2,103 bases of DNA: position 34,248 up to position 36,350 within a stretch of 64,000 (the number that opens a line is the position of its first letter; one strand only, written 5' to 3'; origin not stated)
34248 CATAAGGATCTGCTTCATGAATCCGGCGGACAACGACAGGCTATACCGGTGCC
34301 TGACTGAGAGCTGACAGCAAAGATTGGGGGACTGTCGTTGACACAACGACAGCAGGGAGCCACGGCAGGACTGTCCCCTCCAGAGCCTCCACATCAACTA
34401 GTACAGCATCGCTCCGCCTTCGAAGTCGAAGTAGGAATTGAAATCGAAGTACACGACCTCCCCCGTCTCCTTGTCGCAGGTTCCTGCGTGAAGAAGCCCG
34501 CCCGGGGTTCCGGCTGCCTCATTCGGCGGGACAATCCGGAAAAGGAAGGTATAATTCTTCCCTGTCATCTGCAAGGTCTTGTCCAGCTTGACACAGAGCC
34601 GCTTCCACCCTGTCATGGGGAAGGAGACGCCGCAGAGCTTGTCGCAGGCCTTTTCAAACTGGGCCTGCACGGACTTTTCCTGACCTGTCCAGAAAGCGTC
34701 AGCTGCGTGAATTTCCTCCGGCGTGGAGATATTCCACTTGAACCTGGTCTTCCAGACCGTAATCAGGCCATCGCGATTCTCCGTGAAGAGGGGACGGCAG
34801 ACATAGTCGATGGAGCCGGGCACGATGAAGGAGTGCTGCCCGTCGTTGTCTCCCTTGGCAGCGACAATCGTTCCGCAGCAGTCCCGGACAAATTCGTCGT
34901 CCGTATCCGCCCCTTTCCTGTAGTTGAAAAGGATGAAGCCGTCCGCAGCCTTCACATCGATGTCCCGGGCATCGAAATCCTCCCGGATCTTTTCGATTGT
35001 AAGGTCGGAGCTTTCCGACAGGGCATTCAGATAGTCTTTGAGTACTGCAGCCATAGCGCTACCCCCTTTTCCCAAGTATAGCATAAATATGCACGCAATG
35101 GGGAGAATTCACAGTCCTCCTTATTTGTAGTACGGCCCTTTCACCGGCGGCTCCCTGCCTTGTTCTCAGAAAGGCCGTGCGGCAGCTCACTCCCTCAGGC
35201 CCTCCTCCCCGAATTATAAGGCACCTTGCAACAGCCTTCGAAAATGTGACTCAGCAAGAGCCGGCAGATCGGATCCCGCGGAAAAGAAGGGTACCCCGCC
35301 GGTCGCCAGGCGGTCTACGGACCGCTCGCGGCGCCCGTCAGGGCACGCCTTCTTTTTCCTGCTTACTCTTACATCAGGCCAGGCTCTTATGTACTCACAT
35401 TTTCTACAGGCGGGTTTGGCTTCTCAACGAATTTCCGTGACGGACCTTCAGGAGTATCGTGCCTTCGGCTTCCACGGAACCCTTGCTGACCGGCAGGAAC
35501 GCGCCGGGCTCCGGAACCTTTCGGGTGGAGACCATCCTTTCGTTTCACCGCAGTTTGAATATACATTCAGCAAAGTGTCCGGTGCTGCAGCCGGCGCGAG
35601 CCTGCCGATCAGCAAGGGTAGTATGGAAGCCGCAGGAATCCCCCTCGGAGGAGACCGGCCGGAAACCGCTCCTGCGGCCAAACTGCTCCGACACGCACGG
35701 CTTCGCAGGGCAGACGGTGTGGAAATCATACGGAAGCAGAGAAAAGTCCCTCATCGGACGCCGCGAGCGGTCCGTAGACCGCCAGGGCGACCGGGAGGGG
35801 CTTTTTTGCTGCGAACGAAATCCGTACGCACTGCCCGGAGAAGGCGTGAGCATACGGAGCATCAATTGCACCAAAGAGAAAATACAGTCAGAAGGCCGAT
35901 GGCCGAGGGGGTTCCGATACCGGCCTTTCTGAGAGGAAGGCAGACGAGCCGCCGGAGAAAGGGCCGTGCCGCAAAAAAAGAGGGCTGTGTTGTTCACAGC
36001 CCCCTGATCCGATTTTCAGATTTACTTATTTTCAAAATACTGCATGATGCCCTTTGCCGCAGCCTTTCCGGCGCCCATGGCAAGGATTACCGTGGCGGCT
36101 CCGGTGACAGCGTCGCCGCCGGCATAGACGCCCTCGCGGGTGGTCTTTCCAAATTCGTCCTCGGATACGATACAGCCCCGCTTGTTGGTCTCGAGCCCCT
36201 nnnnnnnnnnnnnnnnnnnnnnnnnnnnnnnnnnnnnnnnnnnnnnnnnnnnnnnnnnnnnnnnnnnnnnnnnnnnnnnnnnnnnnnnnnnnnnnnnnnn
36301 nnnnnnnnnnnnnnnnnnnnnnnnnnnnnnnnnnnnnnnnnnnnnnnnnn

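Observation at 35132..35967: ~840-bp imperfect giant palindrome filling a gene-free, GC-rich gap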

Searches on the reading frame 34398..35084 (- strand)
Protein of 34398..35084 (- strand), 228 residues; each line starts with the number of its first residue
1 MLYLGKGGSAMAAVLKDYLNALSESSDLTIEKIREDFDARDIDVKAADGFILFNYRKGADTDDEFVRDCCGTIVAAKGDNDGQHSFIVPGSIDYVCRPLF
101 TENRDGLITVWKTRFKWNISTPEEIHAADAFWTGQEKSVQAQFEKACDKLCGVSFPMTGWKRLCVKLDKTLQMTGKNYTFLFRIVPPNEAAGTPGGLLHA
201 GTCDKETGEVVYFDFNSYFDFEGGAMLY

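Call 8: search_protein_families(library=pfam, proteins=[window:34398-35084:-], max_evalue=0.01)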
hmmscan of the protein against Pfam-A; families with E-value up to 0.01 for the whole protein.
window:34398-35084:- (228 aa): 0 families

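Call 14: find_encoding_contigs(protein=window:34398-35084:-, flank=6000, max_places=10)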
Protein window:34398-35084:- (228 aa): no gene with exactly this product is on record in the collection.

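Call 29: find_homologous_proteins(query=window:34398-35054:-, max_evalue=0.00001)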
Query window:34398-35054:- (218 aa): 7 proteins with E <= 0.00001 among 178 candidates.
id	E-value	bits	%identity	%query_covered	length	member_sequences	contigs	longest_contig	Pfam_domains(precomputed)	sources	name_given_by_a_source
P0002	2.0e-148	510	100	100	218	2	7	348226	-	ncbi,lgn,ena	-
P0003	8.1e-128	443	85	100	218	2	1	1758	-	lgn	-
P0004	1.6e-122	425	81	100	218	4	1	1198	-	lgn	-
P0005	1.1e-121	422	81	100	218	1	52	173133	-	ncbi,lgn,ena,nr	ncbi:MAG: hypothetical protein VZQ80_00535 [Lachnospiraceae bacterium]|nr:hypothetical protein [Lach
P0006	4.2e-112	391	77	100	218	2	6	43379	-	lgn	-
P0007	4.6e-101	355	72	100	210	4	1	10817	-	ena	-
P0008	1.2e-62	230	50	100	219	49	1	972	-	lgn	-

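Call 30: find_encoding_contigs(protein=P0003, flank=5000, max_places=4)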
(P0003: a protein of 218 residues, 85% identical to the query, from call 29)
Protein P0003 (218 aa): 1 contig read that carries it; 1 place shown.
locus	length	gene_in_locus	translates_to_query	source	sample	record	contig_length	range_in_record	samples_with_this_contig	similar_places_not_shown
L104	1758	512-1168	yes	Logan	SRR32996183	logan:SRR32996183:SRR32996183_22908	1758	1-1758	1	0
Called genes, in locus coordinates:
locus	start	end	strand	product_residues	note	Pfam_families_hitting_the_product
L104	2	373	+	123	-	?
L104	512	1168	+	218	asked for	-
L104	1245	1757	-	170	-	?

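Call 31: find_encoding_contigs(protein=P0005, flank=5000, max_places=4)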
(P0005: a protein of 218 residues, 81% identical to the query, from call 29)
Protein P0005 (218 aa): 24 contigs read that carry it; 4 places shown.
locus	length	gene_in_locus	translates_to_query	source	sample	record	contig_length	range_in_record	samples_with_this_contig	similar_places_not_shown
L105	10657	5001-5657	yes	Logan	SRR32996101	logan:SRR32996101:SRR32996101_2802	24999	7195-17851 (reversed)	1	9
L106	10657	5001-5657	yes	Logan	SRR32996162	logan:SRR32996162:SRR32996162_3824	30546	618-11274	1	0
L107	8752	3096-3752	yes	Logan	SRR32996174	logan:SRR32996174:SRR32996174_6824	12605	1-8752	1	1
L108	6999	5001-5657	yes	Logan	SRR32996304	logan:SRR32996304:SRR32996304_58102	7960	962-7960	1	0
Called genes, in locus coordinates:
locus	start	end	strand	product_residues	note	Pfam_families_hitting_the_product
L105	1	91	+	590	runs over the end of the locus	PF03485:Arg_tRNA_synt_N, PF00750:tRNA-synt_1d, PF05746:DALR_1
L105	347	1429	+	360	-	PF02492:cobW, PF07683:CobW_C (weak)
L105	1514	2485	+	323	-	PF02492:cobW, PF21537:DUF1980_C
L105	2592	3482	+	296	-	PF10418:DHODB_Fe-S_bind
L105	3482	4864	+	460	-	PF14691:Fer4_20, PF07992:Pyr_redox_2, PF03486:HI0933_like (weak), PF13450:NAD_binding_8, PF13738:Pyr_redox_3 (weak), PF01262:AlaDh_PNT_C (weak), PF00070:Pyr_redox, PF13241:NAD_binding_7 (weak), +3 more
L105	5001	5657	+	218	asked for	-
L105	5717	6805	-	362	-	PF00155:Aminotran_1_2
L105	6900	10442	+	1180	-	PF18984:DUF5717_N, PF18983:DUF5717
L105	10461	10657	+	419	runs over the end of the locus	PF18980:DUF5716_C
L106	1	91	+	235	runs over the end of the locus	?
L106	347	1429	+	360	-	PF02492:cobW, PF07683:CobW_C (weak)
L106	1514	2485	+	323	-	PF02492:cobW, PF21537:DUF1980_C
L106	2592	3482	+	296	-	PF10418:DHODB_Fe-S_bind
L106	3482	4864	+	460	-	PF14691:Fer4_20, PF07992:Pyr_redox_2, PF03486:HI0933_like (weak), PF13450:NAD_binding_8, PF13738:Pyr_redox_3 (weak), PF01262:AlaDh_PNT_C (weak), PF00070:Pyr_redox, PF13241:NAD_binding_7 (weak), +3 more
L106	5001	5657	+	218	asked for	-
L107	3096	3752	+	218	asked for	-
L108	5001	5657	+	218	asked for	-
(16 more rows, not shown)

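Call 32: find_encoding_contigs(protein=P0006, flank=5000, max_places=4)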
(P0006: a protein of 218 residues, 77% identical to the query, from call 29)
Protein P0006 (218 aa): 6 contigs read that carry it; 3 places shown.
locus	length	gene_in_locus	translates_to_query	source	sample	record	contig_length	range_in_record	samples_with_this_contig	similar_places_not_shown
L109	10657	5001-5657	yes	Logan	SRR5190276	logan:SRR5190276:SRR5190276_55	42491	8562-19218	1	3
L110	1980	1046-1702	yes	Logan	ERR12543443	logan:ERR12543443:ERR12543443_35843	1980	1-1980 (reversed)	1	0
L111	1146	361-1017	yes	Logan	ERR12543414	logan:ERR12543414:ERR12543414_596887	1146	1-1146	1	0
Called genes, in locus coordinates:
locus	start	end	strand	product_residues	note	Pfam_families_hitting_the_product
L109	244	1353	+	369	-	PF02492:cobW, PF07683:CobW_C (weak)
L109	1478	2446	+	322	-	PF02492:cobW, PF21537:DUF1980_C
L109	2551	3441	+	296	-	PF10418:DHODB_Fe-S_bind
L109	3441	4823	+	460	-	PF14691:Fer4_20, PF07992:Pyr_redox_2 (weak), PF00070:Pyr_redox (weak), PF03486:HI0933_like (weak), PF07992:Pyr_redox_2, PF13450:NAD_binding_8 (weak), PF13738:Pyr_redox_3 (weak), PF00070:Pyr_redox, +6 more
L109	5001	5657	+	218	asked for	-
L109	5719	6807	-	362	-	PF00155:Aminotran_1_2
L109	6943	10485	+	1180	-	PF18984:DUF5717_N, PF18983:DUF5717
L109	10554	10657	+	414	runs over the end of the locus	PF18980:DUF5716_C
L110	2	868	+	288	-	?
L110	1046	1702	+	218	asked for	-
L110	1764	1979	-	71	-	?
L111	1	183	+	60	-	?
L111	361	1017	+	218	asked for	-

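Call 33: find_encoding_contigs(protein=P0007, flank=5000, max_places=4)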
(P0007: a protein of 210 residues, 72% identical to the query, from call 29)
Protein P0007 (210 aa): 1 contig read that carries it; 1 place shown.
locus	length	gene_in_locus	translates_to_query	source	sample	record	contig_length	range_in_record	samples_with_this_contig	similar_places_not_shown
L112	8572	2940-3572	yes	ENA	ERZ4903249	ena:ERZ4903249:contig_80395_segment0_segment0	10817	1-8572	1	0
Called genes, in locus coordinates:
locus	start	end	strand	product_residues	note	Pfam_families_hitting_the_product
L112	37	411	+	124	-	PF21537:DUF1980_C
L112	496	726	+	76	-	-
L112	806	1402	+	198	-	PF10418:DHODB_Fe-S_bind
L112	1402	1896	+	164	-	PF14691:Fer4_20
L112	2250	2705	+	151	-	PF00070:Pyr_redox, PF01262:AlaDh_PNT_C (weak), PF07992:Pyr_redox_2, PF13738:Pyr_redox_3 (weak)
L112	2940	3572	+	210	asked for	-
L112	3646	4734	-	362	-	PF00155:Aminotran_1_2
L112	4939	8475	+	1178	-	PF18984:DUF5717_N, PF18983:DUF5717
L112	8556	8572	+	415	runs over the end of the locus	PF18980:DUF5716_C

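Call 52: find_encoding_contigs(protein=P0002, flank=3000, max_places=10)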
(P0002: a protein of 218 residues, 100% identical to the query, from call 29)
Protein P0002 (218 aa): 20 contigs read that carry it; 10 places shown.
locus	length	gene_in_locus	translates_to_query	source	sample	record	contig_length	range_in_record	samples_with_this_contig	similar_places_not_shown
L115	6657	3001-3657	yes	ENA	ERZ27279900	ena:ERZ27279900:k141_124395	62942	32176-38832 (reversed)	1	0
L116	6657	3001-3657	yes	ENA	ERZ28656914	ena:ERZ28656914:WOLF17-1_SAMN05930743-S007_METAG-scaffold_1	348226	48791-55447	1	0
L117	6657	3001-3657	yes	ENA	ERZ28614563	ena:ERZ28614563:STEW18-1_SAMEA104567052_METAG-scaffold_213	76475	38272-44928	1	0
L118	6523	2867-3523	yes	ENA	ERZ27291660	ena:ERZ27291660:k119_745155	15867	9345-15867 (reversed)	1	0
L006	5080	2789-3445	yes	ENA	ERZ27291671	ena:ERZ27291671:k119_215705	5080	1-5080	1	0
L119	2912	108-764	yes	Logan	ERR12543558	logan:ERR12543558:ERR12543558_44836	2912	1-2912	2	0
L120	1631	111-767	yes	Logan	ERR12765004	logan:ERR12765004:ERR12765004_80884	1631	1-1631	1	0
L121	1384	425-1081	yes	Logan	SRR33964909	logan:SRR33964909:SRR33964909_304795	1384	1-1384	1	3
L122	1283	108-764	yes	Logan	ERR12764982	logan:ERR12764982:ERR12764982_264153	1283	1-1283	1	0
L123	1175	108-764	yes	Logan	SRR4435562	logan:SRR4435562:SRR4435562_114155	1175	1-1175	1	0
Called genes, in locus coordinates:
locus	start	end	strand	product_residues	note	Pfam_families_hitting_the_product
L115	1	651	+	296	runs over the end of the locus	PF10418:DHODB_Fe-S_bind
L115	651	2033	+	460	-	PF14691:Fer4_20, PF01946:Thi4 (weak), PF03486:HI0933_like (weak), PF07992:Pyr_redox_2, PF13450:NAD_binding_8, PF13738:Pyr_redox_3 (weak), PF01262:AlaDh_PNT_C (weak), PF00070:Pyr_redox, +3 more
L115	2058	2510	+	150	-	-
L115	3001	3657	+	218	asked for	-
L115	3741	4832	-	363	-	PF00155:Aminotran_1_2, PF00266:Aminotran_5 (faint)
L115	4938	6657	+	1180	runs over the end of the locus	PF18984:DUF5717_N, PF18983:DUF5717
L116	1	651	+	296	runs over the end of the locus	PF10418:DHODB_Fe-S_bind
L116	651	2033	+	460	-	PF14691:Fer4_20, PF01266:DAO (weak), PF07992:Pyr_redox_2, PF13450:NAD_binding_8, PF13738:Pyr_redox_3 (weak), PF01262:AlaDh_PNT_C (weak), PF00070:Pyr_redox, PF13241:NAD_binding_7 (weak), +4 more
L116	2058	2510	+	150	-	-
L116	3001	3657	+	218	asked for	-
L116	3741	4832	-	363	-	PF00155:Aminotran_1_2, PF00266:Aminotran_5 (faint)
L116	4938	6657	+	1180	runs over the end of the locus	PF18984:DUF5717_N, PF18983:DUF5717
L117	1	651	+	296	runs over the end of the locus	PF10418:DHODB_Fe-S_bind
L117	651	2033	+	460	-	PF14691:Fer4_20, PF01266:DAO (weak), PF07992:Pyr_redox_2, PF13450:NAD_binding_8, PF13738:Pyr_redox_3 (weak), PF01262:AlaDh_PNT_C (weak), PF00070:Pyr_redox, PF13241:NAD_binding_7 (weak), +4 more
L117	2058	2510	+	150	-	-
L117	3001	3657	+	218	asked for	-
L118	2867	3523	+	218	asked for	-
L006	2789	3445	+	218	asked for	-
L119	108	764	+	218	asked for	-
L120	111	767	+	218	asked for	-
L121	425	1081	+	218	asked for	-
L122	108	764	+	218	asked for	-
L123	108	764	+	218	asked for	-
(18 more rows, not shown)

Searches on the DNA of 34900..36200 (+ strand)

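Call 4: search_rna_families(source=window, start=34900, end=36200, threshold=evalue, max_evalue=10, show_alignments=3)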
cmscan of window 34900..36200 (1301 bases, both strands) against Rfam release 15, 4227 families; matches with E-value up to 10: 2.
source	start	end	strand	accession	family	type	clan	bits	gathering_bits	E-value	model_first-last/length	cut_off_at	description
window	35725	35815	-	RF02093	mir-2968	Gene; miRNA;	-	18.4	70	3.6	1-106/106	no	mir-2968 microRNA precursor family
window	35972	36055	-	RF02551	DapZ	Cis-reg;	-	16.2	56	8.9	1-78/78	no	ABC transporter regulator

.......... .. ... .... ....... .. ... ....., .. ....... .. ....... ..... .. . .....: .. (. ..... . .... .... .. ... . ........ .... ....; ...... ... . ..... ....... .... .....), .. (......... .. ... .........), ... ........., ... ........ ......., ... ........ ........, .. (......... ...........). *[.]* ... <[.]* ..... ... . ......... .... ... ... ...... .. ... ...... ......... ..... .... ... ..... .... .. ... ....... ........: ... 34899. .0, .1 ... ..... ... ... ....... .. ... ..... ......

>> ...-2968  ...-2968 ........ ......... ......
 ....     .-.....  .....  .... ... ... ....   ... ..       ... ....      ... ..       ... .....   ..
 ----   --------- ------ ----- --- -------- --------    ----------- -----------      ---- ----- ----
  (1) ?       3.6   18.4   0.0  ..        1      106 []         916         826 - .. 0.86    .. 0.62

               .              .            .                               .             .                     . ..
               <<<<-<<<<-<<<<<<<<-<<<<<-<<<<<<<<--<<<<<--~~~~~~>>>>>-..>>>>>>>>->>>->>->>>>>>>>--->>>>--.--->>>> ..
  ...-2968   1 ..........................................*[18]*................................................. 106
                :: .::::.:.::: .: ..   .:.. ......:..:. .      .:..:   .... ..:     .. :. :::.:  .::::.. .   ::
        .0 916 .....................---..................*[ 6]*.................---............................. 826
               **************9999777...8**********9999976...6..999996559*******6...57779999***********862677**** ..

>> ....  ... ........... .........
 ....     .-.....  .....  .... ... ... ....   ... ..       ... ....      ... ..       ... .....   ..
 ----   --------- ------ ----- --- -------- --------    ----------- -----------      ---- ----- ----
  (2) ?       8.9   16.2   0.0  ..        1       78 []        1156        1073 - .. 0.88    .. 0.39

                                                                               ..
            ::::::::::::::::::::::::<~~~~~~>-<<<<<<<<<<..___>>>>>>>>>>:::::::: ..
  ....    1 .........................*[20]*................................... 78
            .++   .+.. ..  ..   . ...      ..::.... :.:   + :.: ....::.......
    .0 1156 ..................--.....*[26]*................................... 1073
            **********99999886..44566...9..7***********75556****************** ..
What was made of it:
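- Tried and rejected: There is no domain V/VI match and a palindromic layout is not expected, so I rejected it (call 4).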

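Call 11: search_dna_similar(query=window:35100-35995:+, collection=phages, mode=distant)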
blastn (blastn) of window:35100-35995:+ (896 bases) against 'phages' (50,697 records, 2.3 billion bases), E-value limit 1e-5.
No match.

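Call 12: search_dna_similar(query=window:35100-35995:+, collection=plasmids, mode=distant)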
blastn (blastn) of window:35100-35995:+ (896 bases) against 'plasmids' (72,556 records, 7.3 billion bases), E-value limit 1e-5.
No match.
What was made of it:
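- Tried and rejected: blastn of the element against phage and plasmid collections gave no match (calls 11, 12).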

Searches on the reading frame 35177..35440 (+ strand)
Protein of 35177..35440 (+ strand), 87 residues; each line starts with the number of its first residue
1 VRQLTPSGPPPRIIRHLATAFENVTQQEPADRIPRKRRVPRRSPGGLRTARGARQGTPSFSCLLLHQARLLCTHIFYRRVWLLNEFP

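Call 64: find_homologous_proteins(query=window:35177-35440:+, max_evalue=0.1)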
Query window:35177-35440:+: 1 candidates shared short words with the query, none scored E <= 0.1.
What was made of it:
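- Tried and rejected: The 87-aa left-arm ORF found nothing (call 64).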
